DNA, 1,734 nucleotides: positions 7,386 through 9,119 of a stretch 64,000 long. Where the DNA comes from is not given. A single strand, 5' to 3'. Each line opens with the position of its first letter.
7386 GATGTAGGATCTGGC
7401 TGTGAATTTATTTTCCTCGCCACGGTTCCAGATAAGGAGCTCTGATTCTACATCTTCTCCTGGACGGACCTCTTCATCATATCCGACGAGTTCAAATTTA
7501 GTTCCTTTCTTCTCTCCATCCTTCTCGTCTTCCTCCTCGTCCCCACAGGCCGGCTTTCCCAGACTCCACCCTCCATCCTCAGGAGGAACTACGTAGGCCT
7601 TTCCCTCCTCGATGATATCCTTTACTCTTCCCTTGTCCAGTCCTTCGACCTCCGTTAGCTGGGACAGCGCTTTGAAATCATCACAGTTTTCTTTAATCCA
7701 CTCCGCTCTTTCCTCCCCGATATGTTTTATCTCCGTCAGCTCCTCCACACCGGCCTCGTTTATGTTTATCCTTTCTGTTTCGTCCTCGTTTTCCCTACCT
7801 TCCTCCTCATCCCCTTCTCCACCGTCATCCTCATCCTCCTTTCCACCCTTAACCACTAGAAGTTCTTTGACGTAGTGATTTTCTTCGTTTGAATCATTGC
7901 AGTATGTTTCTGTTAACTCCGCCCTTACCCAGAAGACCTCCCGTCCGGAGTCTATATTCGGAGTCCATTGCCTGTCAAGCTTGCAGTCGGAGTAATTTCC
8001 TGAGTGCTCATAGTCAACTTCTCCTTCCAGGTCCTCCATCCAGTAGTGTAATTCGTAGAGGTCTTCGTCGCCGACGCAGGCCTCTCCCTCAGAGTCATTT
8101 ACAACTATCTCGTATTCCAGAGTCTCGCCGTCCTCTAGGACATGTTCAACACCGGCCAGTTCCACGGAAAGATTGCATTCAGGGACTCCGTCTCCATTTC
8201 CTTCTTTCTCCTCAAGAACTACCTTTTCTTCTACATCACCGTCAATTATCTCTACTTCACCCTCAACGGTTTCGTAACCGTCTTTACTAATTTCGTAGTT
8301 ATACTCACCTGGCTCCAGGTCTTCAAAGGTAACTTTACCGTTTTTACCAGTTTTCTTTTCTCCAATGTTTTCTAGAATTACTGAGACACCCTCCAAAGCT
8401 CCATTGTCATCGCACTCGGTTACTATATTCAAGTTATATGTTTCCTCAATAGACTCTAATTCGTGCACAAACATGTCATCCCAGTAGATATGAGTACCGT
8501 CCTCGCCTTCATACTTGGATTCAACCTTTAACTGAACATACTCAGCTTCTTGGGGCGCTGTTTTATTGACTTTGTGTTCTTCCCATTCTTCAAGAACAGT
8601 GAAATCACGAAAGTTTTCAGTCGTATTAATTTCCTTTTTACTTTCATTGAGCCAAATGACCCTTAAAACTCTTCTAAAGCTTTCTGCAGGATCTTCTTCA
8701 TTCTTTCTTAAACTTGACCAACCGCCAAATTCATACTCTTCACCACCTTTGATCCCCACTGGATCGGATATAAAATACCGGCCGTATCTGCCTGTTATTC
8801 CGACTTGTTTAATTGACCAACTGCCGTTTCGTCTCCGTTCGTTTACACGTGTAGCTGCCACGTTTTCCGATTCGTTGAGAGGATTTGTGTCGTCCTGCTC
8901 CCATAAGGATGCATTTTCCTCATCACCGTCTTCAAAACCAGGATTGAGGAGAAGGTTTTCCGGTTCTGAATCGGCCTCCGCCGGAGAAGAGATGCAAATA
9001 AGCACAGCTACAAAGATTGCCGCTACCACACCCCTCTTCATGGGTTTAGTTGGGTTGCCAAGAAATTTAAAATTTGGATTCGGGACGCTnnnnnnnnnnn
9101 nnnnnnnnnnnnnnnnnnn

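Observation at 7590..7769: Extracellular ComEA-type helix-hairpin-helix DNA-binding domain inside a 786-aa secreted archaeal protein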

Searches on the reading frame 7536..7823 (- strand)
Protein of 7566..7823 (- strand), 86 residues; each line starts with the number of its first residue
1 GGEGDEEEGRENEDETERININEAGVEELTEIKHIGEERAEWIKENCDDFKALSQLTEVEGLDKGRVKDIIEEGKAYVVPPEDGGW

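Call 10: search_solved_structures(query=window:7566-7823:-, max_evalue=10, show_alignments=3)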
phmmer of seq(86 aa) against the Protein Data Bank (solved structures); distinct sequences matched with E-value up to 10: 4.
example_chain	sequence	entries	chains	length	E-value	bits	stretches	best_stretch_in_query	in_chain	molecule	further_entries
7mcd_A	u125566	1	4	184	0.0089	19.9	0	23-53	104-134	AI-designed TIM-barrel F15C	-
8dfk_A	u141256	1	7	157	0.1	16.5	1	17-65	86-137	ComE operon protein 1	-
6nu2_z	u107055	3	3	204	0.37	14.7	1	16-67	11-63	Ribosome-recycling factor, mitochondrial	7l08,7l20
7nsh_BG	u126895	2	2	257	0.53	14.2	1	16-67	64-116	Ribosome-recycling factor, mitochondrial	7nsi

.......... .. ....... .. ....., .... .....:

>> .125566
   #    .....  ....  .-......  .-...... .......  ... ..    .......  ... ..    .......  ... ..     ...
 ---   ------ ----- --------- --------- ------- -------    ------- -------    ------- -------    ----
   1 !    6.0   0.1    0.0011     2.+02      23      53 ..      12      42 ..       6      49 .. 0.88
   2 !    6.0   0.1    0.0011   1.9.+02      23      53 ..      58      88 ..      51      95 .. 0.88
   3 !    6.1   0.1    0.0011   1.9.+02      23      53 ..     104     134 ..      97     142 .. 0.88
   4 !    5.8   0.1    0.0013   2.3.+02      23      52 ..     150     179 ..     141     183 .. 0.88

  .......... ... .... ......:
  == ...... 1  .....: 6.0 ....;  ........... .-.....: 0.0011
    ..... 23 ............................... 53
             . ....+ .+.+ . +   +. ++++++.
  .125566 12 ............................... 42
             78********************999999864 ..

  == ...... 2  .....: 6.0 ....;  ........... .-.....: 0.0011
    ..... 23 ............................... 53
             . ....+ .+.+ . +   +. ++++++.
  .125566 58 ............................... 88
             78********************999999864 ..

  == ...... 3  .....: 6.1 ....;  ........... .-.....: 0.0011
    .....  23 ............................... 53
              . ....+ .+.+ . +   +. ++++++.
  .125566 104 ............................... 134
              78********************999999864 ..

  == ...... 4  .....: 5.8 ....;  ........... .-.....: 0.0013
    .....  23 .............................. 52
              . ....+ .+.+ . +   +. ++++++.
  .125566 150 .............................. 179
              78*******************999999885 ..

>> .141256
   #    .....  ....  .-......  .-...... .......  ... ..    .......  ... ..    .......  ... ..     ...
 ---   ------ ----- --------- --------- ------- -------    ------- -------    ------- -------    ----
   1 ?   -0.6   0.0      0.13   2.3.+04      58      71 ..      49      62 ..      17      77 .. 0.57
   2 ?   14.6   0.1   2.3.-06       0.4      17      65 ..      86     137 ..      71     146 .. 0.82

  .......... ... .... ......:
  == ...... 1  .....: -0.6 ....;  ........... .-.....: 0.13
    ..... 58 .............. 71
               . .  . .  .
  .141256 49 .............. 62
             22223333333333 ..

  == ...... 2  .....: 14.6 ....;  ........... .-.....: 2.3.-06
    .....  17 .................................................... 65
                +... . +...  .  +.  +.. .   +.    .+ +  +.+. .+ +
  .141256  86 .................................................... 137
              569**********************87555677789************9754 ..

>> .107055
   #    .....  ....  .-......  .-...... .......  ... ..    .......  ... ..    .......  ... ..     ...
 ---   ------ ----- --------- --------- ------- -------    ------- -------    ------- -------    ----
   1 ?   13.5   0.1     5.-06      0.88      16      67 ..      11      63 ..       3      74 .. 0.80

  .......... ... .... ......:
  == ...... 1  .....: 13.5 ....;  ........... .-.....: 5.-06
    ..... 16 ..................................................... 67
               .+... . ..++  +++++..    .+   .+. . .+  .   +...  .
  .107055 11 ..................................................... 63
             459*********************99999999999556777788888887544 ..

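Call 16: search_solved_structures(query=A2, max_evalue=1, show_alignments=3)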
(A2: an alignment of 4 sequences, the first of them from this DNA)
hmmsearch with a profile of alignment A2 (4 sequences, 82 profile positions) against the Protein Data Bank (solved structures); distinct sequences matched with E-value up to 1: 15.
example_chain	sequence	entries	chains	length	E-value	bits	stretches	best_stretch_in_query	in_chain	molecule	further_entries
8dfk_A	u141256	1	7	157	9.3e-06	28.9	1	6-57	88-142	ComE operon protein 1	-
9yi2_A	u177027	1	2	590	0.0002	24.6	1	3-56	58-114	Endonuclease/exonuclease/phosphatase family domain-containing protein 1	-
8dss_A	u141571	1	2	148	0.00025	24.3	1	6-55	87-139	ComE operon protein 1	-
2duy_A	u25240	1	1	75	0.0036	20.6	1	6-54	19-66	Competence protein ComEA-related protein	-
9l94_Q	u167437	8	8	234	0.031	17.6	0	8-35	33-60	Large ribosomal subunit protein eL32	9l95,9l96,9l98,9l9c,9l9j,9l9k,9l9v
4yxm_A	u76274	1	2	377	0.058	16.7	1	7-37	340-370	DNA integrity scanning protein DisA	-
3c1y_A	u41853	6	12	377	0.058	16.7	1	7-37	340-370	DNA integrity scanning protein disA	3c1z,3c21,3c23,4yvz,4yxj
8y6v_G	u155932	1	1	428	0.074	16.4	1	3-54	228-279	gp86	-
3b0y_A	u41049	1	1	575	0.13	15.6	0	12-33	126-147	DNA polymerase beta family (X family)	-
3au2_A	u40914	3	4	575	0.13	15.6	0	12-33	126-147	DNA polymerase beta family (X family)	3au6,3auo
3b0x_A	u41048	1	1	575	0.13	15.6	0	12-33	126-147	DNA polymerase beta family (X family)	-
1jj2_X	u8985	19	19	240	0.23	14.8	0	11-32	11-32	RIBOSOMAL PROTEIN L32E | 50S ribosomal protein L32E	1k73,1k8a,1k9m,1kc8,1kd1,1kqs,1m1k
1s72_Y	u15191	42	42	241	0.23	14.8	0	11-32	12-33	50S ribosomal protein L32E | RPL32E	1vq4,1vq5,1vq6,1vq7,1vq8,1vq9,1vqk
3cma_Y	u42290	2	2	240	0.3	14.4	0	11-32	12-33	50S ribosomal protein L32e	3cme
6nbk_A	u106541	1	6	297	0.51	13.7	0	19-62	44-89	Arginase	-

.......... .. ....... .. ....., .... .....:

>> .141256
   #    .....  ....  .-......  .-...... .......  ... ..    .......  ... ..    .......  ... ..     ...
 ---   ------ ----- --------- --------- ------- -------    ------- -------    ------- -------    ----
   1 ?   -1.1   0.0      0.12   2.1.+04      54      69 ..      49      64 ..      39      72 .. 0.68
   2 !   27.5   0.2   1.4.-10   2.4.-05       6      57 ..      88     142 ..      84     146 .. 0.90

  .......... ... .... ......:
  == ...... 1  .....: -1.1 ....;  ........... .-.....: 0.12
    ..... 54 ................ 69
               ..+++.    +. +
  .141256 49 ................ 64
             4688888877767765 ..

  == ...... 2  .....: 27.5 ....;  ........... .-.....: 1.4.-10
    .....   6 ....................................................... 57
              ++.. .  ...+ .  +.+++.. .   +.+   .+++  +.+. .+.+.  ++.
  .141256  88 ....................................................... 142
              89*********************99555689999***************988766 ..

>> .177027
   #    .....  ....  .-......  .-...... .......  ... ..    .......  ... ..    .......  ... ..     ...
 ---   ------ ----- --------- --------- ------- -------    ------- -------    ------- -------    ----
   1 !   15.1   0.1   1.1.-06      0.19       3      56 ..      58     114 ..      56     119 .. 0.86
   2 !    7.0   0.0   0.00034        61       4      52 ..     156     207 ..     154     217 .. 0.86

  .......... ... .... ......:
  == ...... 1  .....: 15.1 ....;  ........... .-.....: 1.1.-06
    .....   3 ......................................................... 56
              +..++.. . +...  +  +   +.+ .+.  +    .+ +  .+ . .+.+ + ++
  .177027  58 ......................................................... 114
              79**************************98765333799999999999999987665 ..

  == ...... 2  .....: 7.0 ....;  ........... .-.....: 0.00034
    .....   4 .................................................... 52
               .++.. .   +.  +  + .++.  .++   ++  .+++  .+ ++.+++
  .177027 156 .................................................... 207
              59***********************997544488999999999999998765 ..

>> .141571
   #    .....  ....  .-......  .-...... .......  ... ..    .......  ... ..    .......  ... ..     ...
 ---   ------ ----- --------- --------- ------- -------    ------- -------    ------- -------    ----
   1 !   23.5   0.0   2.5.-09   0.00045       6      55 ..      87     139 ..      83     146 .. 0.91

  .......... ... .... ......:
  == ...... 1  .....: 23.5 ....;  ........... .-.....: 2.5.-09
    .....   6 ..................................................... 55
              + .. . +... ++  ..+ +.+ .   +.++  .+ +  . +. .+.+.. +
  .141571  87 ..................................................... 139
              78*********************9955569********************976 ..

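Call 32: find_homologous_proteins(query=A2, max_evalue=0.001)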
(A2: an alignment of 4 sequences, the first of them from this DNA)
Query A2 (4 sequences): 149 candidates shared short words with the query, none scored E <= 0.001.

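Call 39: predict_structure(alignment_id=A2)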
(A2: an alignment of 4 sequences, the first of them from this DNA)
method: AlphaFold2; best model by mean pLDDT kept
length: 83 residues; sequences in the alignment: 4
mean_pLDDT: 45.6   pTM: 0.33
mean pLDDT of the five models: 45.6, 43.7, 41.0, 40.9, 40.7
residues with pLDDT >= 90: 0; 70-90: 0; 50-70: 21; < 50: 62
segments of 3 or more residues with pLDDT < 50: 1-19, 36-56, 58-62, 67-79, 81-83
pLDDT, mean of each block of 10 residues (from residue 1): 34 41 55 50 44 48 48 47 40
secondary structure, 60 per line:
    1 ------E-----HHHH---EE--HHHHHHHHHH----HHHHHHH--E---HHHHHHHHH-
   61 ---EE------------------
elements in order: H13-16 H24-33 H38-44 H51-59

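Call 48: find_related_loci(query=A2, collection=genome_contigs, flank=3000)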
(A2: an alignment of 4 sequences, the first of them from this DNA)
Query A2 (83 aa) in genome_contigs; peptide patterns used: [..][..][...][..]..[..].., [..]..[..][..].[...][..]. (x = any residue, [..] = any of these).
336 stretches matched a pattern; 18 encode a relative of the query (tblastn E <= 1e-3); 18 distinct loci.
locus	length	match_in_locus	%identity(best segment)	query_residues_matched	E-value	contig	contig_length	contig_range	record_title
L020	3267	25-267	54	1-81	4e-24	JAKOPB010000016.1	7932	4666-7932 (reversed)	MAG: Nanobdellati archaeon isolate DKSSA4_metawrap_30_20_bin.191 k141_703132_length_7932_cov_99.7624, whole genome shotg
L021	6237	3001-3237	60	1-80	1e-22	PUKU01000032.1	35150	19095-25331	MAG: Candidatus Aenigmatarchaeota archaeon isolate B1Sed10_69 B1-Sed10-C883, whole genome shotgun sequence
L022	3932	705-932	53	5-81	4e-21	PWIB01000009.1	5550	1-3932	MAG: Candidatus Aenigmatarchaeota archaeon isolate T1Sed10_105 T1-Sed10-C19235, whole genome shotgun sequence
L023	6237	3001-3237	58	1-80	4e-21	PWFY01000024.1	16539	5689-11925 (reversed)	MAG: Candidatus Aenigmatarchaeota archaeon isolate T1Sed10_213 T1-Sed10-C3265, whole genome shotgun sequence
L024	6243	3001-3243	50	1-82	1e-20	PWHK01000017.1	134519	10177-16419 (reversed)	MAG: Candidatus Aenigmatarchaeota archaeon isolate T1Sed10_130 T1-Sed10-C24, whole genome shotgun sequence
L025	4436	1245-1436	45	3-67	2e-12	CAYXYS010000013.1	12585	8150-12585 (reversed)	MAG TPA_asm: uncultured Candidatus Saccharibacteria bacterium isolate binchicken_co19_586 genome assembly, contig: NODE_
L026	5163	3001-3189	45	4-67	1e-11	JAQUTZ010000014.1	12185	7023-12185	MAG: Candidatus Paceibacterota bacterium isolate STD2_131 NODE_20269_length_12185_cov_37.034998_Sandtown_D2, whole genom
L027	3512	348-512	52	6-61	2e-11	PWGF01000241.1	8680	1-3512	MAG: Spirochaetaceae bacterium isolate T1Sed10_196 T1-Sed10-C9806, whole genome shotgun sequence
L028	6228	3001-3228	55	8-83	4e-22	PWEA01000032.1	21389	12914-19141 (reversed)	MAG: Candidatus Aenigmatarchaeota archaeon isolate T1Sed10_94 T1-Sed10-C2000, whole genome shotgun sequence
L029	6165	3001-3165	48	2-57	2e-10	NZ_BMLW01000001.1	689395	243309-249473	Oceanobacillus neutriphilus strain CGMCC 1.7693 sequence01, whole genome shotgun sequence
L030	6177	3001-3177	47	6-65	2e-9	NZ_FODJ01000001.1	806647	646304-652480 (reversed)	Amphibacillus marinus strain CGMCC 1.10434, whole genome shotgun sequence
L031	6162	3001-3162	49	6-60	3e-9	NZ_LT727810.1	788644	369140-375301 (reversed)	Oceanobacillus sojae strain SK-2, whole genome shotgun sequence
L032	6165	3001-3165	48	6-61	3e-9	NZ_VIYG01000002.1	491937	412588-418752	Oceanobacillus sp. CFH 90083 Scaffold2, whole genome shotgun sequence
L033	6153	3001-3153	46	6-57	6e-9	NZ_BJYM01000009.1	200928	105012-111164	Oceanobacillus sojae strain NBRC 105379 sequence09, whole genome shotgun sequence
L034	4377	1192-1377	42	6-65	1e-8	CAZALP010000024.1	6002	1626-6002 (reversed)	MAG TPA_asm: uncultured Candidatus Saccharibacteria bacterium isolate binchicken_co184_302 genome assembly, contig: NODE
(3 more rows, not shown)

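Call 66: fold_search(model_id=the predicted structure, library=pdb)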
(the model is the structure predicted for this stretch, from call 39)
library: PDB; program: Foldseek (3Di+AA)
matches with E <= 10: 10; with E <= 0.001: 0
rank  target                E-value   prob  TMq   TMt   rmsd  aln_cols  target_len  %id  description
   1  8dss_B                2.2e+00  0.08  0.23  0.16  12.3        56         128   25  X-ray crystal structure of Geobacillus stearothermophilus ComEA (released 2022-12-28)
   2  5fd5_D                3.5e+00  0.04  0.22  0.15  10.6        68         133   15  manganese uptake regulator (released 2016-12-28)
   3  2duy                  4.3e+00  0.05  0.21  0.26  12.2        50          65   28  Crystal structure of competence protein ComEA-related protein from Thermus thermophilus HB8 (released 2007-08-14)
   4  7n8o_U                4.9e+00  0.03  0.24  0.22  11.9        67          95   13  High-resolution structure of photosystem II from the mesophilic cyanobacterium, Synechocystis sp. PCC 6803 (released 2021-12-29)
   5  2x5q_A                5.2e+00  0.02  0.20  0.10   9.9        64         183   11  Crystal Structure of Hypothetical protein sso1986 from Sulfolobus solfataricus P2 (released 2010-07-28)
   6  9e2g_2G               5.9e+00  0.01  0.22  0.12  42.6        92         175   11  Cryo-EM structure of 48 nm repeat of microtubule doublet from T. brucei flagellum (released 2025-03-12)
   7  8eju_B                6.4e+00  0.01  0.19  0.08  16.2        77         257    9  The crystal structure of Pseudomonas putida PcaR (released 2024-03-20)
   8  4yuu_U2               6.8e+00  0.03  0.24  0.23  11.8        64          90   17  Crystal structure of oxygen-evolving photosystem II from a red alga (released 2016-01-20)
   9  2rhf                  7.3e+00  0.06  0.24  0.26   9.1        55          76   24  D. radiodurans RecQ HRDC domain 3 (released 2008-04-22)
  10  9gjw_6                7.3e+00  0.01  0.16  0.03  10.8        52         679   17  OCCM maturation intermediate stalled with an Arginine Finger mutation in Mcm2 (released 2025-03-05)

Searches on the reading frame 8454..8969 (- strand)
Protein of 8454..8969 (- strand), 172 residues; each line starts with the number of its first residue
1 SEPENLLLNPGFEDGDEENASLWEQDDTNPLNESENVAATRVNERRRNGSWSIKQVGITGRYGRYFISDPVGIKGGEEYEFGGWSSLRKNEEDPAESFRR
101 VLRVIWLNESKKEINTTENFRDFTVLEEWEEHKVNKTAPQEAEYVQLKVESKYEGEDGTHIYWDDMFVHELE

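Call 78: search_solved_structures(query=window:8454-8969:-, max_evalue=1)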
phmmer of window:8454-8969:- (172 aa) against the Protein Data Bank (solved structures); distinct sequences matched with E-value up to 1: 0.
